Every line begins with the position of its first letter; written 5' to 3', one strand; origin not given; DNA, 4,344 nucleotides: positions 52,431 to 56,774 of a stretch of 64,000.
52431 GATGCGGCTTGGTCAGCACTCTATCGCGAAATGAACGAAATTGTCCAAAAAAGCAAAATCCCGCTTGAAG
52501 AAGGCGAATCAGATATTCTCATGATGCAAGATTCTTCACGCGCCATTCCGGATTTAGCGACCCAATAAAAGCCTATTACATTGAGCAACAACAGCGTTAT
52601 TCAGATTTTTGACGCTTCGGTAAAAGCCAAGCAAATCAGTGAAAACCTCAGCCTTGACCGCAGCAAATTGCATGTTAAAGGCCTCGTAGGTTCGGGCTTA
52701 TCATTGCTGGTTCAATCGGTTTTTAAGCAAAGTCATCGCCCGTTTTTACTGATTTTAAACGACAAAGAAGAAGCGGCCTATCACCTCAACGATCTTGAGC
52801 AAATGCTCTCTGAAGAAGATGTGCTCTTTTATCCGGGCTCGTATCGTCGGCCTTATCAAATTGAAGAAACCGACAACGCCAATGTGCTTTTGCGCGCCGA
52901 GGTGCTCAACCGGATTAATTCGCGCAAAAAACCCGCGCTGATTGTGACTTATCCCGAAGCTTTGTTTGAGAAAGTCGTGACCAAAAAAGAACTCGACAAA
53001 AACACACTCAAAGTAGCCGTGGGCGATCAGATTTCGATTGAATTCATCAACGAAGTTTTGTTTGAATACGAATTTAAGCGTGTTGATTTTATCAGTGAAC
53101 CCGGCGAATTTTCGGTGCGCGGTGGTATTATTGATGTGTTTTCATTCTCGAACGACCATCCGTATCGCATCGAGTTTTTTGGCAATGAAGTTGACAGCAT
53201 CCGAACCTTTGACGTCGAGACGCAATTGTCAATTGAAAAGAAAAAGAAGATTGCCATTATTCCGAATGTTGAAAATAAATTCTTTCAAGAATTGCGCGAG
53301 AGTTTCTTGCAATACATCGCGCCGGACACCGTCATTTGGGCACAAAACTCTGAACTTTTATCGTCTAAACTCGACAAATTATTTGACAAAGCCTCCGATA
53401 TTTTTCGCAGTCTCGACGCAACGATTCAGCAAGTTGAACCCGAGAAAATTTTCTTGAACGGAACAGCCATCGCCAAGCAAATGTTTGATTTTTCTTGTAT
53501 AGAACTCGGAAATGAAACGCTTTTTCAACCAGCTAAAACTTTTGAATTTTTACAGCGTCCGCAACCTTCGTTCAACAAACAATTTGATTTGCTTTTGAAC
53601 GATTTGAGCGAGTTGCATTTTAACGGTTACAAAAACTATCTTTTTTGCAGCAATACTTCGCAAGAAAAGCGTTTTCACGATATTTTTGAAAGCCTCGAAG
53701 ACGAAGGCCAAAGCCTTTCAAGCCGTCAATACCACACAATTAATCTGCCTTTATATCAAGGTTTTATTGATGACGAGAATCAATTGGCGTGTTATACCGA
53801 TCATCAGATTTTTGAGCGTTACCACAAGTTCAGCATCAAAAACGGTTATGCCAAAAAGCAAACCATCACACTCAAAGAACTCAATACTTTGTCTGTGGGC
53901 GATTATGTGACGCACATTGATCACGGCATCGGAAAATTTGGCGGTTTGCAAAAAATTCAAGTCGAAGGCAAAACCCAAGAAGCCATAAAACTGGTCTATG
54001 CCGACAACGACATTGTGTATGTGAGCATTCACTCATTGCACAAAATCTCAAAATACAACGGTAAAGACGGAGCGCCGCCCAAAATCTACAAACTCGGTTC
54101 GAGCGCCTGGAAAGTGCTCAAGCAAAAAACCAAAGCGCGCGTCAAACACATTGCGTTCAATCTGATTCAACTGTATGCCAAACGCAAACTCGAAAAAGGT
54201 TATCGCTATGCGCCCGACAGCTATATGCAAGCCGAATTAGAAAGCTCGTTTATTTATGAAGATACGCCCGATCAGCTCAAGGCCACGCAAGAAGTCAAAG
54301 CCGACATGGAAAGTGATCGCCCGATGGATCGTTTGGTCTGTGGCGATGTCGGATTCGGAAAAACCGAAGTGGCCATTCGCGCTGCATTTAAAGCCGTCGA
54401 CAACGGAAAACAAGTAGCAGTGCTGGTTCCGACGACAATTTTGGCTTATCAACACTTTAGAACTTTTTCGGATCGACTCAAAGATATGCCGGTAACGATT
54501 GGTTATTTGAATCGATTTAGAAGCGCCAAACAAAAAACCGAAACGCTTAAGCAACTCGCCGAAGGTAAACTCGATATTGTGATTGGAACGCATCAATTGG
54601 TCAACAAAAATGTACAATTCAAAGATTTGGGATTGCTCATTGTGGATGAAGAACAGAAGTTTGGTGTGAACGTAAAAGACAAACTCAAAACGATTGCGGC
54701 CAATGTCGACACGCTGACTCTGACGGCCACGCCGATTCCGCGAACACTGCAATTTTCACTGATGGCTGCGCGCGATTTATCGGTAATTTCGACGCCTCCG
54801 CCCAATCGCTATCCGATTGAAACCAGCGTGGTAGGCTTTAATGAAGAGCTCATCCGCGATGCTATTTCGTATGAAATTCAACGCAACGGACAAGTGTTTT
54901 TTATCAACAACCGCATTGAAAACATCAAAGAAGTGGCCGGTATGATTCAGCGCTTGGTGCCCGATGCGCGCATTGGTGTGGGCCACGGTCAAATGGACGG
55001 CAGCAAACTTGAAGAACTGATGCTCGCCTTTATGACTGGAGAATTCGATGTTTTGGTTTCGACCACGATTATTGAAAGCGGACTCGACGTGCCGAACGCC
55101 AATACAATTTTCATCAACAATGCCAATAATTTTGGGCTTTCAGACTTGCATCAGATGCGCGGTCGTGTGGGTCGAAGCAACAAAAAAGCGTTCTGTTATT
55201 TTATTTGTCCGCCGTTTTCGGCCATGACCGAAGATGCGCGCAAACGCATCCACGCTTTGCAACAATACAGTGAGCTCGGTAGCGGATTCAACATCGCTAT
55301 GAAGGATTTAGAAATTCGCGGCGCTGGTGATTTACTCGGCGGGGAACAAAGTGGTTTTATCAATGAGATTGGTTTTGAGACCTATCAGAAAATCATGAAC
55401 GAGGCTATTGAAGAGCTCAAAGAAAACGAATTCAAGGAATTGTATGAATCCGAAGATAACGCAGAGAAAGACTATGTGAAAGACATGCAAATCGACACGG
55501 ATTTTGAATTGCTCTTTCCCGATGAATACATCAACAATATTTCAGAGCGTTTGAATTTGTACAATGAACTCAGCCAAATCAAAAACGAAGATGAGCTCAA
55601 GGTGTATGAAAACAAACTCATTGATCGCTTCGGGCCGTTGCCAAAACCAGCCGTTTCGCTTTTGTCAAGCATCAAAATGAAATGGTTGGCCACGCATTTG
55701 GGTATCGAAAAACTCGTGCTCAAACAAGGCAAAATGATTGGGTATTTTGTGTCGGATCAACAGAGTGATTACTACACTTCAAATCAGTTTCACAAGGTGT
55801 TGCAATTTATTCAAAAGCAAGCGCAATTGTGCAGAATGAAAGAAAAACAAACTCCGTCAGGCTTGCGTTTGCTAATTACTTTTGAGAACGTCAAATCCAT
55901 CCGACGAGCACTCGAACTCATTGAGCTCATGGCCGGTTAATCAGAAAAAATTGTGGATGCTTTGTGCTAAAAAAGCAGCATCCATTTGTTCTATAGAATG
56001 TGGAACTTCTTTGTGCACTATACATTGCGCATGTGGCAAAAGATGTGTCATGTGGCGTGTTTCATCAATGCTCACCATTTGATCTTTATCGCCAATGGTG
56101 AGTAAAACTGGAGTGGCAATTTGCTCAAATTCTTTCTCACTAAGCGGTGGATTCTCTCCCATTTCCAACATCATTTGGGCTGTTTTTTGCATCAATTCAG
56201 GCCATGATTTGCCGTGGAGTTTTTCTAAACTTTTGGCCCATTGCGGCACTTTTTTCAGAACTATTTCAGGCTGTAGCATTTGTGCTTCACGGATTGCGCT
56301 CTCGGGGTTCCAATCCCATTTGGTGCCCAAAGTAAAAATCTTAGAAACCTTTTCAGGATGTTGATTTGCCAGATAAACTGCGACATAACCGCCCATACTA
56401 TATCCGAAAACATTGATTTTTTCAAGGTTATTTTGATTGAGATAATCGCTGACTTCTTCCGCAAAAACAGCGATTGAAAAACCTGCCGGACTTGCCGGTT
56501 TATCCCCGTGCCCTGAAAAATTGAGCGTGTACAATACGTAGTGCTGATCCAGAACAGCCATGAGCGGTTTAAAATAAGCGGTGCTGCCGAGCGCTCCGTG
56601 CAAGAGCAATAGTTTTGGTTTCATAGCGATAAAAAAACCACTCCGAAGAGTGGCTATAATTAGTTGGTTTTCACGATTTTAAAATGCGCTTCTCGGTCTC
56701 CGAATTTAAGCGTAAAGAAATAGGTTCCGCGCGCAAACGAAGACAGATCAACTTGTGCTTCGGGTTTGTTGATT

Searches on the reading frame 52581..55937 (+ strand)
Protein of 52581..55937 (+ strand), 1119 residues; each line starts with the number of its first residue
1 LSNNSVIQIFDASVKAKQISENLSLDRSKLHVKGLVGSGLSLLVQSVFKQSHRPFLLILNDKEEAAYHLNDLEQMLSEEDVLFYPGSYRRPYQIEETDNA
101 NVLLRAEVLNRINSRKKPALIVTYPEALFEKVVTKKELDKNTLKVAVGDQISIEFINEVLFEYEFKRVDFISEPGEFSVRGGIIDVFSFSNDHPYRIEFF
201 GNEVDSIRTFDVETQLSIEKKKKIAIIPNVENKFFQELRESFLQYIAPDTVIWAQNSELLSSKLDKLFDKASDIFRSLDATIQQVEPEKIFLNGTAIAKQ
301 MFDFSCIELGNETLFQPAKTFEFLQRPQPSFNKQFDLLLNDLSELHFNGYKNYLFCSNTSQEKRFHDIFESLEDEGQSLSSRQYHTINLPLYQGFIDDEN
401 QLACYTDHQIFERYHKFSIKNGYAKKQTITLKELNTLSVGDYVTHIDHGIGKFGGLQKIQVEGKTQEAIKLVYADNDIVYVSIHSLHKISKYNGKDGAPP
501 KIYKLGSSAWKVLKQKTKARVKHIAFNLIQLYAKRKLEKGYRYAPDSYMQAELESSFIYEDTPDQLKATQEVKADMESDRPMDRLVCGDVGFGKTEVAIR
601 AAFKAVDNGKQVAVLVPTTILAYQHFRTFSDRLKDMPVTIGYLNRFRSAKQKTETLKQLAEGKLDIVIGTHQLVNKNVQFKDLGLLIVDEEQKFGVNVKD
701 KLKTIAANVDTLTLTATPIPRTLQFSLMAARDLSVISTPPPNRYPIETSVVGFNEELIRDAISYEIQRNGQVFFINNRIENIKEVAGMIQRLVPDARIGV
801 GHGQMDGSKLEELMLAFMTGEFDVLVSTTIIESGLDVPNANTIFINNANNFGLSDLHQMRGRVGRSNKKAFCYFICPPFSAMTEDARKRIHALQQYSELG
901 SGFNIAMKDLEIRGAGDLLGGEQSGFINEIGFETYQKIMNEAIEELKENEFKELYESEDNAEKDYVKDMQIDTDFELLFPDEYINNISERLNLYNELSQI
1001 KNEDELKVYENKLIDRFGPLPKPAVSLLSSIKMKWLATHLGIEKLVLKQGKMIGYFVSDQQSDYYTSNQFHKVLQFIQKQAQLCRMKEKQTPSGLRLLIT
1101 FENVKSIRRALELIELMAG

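Call 37: search_protein_families(library=pfam, proteins=[window:52581-55937:+], max_evalue=0.00001)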
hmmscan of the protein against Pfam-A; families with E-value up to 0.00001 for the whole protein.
window:52581-55937:+ (1119 aa): 6 families
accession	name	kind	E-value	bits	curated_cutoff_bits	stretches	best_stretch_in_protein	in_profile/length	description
PF03461.20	TRCF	-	2.7e-26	92.2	25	1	974-1065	2-93/95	TRCF domain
PF00270.35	DEAD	-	1.5e-24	87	26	1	562-723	1-164/167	DEAD/DEAH box helicase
PF17757.6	UvrB_inter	-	1e-23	83.7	22.9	1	143-229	1-88/91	UvrB interaction domain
PF00271.37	Helicase_C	-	9.8e-20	71.3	23.5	1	760-866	8-109/110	Helicase conserved C-terminal domain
PF02559.22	CarD_TRCF_RID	-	1.7e-18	66.9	23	1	437-492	1-56/57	CarD-like/TRCF RID domain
PF04851.21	ResIII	-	8.1e-10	39.3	22.5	1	562-718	5-162/164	Type III restriction enzyme, res subunit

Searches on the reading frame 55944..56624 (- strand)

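Call 83: search_protein_families(library=pfam, proteins=[window:55944-56624:-], max_evalue=0.00001)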
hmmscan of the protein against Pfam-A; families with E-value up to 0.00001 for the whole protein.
window:55944-56624:- (227 aa): 5 families
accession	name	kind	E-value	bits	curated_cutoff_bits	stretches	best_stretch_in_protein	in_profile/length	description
PF00561.26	Abhydrolase_1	-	2.5e-27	96.6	25.8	1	5-153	3-151/245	alpha/beta hydrolase fold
PF12146.15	Hydrolase_4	-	7.9e-14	52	27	1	4-203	6-226/239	Serine aminopeptidase, S33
PF12697.13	Abhydrolase_6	-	1.3e-11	46.1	26.3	1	5-217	1-213/217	Alpha/beta hydrolase family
PF00975.26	Thioesterase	-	3.2e-09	37.8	26.4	1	4-92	2-90/226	Thioesterase domain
PF01738.24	DLH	-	2.4e-06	27.7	21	0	61-92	90-120/217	Dienelactone hydrolase family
